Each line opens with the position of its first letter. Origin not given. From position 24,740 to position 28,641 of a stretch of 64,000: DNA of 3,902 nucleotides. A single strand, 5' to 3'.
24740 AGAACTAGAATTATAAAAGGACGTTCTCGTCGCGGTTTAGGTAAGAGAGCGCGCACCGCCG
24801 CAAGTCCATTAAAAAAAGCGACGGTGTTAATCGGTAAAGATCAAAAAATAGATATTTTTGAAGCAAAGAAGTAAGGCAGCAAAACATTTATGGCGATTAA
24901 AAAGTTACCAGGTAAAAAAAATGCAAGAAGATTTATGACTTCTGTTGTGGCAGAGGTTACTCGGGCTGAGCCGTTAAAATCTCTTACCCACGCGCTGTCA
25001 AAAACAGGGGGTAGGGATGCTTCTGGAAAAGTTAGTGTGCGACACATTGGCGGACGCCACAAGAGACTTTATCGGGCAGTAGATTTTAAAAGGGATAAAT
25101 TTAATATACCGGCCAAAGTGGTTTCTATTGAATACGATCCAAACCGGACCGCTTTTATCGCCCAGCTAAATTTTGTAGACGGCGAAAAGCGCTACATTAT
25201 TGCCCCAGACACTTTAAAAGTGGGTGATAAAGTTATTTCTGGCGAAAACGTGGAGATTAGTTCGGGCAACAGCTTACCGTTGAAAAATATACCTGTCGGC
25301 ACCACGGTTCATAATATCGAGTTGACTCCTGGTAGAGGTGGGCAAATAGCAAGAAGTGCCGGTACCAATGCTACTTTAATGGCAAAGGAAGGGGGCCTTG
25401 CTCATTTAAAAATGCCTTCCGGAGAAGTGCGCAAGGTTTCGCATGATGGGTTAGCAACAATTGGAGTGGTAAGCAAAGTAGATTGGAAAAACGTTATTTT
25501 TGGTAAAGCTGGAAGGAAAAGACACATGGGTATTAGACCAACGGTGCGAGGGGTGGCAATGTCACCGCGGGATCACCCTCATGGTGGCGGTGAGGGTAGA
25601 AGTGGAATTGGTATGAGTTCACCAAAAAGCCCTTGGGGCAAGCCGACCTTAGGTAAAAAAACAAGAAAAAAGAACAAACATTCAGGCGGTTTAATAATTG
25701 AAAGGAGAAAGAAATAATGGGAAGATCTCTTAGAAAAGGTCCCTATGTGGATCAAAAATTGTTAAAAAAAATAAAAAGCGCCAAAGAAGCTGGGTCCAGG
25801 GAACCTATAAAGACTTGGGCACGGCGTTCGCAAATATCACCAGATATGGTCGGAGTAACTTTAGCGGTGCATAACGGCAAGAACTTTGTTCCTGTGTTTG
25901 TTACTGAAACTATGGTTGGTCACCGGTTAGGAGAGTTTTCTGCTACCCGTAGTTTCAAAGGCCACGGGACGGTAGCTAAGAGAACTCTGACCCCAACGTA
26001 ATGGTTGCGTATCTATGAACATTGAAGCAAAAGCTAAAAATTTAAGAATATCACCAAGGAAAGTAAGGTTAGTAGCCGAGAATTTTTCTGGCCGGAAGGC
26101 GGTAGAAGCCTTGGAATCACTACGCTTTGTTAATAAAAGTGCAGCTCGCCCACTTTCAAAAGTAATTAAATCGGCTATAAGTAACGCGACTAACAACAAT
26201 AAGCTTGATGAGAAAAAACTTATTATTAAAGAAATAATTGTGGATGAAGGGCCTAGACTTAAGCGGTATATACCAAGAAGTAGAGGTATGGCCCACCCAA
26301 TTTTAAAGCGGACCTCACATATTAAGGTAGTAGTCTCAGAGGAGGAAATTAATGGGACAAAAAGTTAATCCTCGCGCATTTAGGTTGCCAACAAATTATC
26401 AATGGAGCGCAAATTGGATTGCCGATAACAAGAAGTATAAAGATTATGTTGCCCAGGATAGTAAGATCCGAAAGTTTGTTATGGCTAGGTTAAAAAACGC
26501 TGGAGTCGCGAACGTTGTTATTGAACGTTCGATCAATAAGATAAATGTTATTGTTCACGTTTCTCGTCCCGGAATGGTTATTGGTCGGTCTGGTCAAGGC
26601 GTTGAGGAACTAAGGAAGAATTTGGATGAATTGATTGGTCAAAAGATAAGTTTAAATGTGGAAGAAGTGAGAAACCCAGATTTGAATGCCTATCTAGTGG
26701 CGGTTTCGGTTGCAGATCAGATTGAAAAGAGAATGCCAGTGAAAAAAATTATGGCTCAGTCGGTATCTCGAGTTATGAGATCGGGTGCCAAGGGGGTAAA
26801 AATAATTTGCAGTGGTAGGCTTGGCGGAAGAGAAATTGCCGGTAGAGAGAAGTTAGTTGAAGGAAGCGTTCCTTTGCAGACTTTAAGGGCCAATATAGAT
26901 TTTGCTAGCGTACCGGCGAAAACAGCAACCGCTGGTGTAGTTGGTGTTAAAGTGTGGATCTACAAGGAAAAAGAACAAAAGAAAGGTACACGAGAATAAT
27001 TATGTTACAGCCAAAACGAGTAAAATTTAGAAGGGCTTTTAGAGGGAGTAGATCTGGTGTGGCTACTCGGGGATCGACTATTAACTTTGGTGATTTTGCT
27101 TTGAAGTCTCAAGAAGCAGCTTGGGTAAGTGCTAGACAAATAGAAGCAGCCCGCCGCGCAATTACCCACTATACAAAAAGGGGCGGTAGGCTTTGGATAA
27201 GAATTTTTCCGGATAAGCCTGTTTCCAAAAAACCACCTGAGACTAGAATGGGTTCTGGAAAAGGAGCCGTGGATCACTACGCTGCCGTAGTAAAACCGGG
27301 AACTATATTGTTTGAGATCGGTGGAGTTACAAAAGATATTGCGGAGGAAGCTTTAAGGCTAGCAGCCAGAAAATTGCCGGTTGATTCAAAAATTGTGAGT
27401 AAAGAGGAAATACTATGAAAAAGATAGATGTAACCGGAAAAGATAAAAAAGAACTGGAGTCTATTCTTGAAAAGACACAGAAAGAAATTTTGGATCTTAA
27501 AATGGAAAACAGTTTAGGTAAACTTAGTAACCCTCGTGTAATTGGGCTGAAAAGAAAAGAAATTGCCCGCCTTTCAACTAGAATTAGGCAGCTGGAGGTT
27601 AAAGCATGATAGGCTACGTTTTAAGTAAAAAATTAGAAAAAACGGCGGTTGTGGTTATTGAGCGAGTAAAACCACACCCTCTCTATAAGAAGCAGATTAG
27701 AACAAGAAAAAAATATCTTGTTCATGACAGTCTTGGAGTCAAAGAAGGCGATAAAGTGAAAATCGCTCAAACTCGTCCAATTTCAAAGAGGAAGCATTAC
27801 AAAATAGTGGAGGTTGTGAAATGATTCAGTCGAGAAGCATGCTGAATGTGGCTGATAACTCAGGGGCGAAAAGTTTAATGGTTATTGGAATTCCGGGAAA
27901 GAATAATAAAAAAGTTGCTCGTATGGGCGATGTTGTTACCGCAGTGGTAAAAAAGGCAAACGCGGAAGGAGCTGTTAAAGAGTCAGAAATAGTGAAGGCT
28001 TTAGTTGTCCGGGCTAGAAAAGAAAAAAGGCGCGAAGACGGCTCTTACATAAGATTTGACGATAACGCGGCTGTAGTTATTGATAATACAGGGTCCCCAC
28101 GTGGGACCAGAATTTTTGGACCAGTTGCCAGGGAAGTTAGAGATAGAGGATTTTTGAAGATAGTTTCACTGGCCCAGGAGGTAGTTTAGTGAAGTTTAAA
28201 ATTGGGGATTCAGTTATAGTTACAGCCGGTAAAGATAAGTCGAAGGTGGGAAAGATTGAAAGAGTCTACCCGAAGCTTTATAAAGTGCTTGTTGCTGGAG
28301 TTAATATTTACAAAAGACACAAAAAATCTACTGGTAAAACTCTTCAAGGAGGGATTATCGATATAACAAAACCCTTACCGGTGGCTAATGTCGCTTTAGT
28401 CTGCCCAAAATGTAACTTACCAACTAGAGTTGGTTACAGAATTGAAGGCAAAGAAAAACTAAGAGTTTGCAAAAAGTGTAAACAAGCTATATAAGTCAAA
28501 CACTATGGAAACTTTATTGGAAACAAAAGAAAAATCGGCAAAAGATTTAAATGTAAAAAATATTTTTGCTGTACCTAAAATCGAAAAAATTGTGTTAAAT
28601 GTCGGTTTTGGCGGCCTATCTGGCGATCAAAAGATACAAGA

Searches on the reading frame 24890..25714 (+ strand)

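Call 66: search_protein_families(library=pfam, proteins=[window:24890-25714:+], max_evalue=0.001)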
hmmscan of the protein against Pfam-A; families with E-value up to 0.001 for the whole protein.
window:24890-25714:+ (275 aa): 2 families
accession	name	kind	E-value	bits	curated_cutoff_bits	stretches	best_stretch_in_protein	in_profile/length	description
PF03947.24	Ribosomal_L2_C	-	1.5e-50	170.9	33.7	1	125-250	2-126/126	Ribosomal Proteins L2, C-terminal domain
PF00181.30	Ribosomal_L2_N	-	1.2e-32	112.1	23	1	41-117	1-77/77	Ribosomal Proteins L2, RNA binding N-terminal domain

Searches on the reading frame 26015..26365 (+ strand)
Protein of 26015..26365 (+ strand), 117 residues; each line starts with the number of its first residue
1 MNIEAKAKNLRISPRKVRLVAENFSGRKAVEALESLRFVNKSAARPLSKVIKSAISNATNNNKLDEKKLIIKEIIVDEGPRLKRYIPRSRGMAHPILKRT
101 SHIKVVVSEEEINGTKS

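Call 66: search_protein_families(library=pfam, proteins=[window:26015-26365:+], max_evalue=0.001)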
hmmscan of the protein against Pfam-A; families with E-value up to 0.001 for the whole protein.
window:26015-26365:+ (117 aa): 1 family
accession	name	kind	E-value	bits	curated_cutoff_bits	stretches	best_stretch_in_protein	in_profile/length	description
PF00237.24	Ribosomal_L22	-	6.1e-36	123.2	28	1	5-108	1-104/104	Ribosomal protein L22p/L17e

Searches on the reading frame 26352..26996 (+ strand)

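Call 66: search_protein_families(library=pfam, proteins=[window:26352-26996:+], max_evalue=0.001)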
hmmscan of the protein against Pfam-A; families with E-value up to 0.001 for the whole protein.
window:26352-26996:+ (215 aa): 3 families
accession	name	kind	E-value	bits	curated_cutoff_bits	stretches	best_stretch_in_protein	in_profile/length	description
PF00189.25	Ribosomal_S3_C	-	1e-27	96.9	34.1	1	120-203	1-83/83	Ribosomal protein S3, C-terminal domain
PF07650.23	KH_2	-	1.4e-18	66.9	22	1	38-110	1-77/78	KH domain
PF05316.17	VAR1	-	0.00012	22.7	33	1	97-203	80-192/195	Mitochondrial ribosomal protein (VAR1)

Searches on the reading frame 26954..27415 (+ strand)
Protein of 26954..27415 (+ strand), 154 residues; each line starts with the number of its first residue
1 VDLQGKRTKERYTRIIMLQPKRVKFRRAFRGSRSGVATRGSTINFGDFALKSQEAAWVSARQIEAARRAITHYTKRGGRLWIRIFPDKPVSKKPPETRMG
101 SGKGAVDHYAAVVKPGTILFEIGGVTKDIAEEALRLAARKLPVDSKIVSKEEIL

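Call 66: search_protein_families(library=pfam, proteins=[window:26954-27415:+], max_evalue=0.001)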
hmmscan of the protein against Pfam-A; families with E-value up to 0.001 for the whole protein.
window:26954-27415:+ (154 aa): 1 family
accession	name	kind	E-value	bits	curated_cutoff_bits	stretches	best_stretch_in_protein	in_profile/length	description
PF00252.24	Ribosomal_L16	-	9.7e-50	168.4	27.9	1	20-148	1-132/132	Ribosomal protein L16p/L10e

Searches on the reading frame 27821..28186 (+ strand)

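Call 66: search_protein_families(library=pfam, proteins=[window:27821-28186:+], max_evalue=0.001)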
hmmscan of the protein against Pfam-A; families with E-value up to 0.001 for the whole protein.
window:27821-28186:+ (122 aa): 1 family
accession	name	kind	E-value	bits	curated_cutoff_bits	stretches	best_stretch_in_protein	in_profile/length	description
PF00238.24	Ribosomal_L14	-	9.4e-49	164.8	23.6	1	1-122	1-122/122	Ribosomal protein L14p/L23e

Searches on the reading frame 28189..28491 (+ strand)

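Call 66: search_protein_families(library=pfam, proteins=[window:28189-28491:+], max_evalue=0.001)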
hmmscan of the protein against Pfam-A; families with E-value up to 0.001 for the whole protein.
window:28189-28491:+ (101 aa): 2 families
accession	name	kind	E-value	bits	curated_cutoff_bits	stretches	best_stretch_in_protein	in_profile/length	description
PF17136.10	ribosomal_L24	-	8.8e-22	77.6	27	1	38-101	1-65/65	Ribosomal proteins 50S L24/mitochondrial 39S L24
PF00467.35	KOW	-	1.1e-07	31.8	22.3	1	6-35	2-31/32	KOW motif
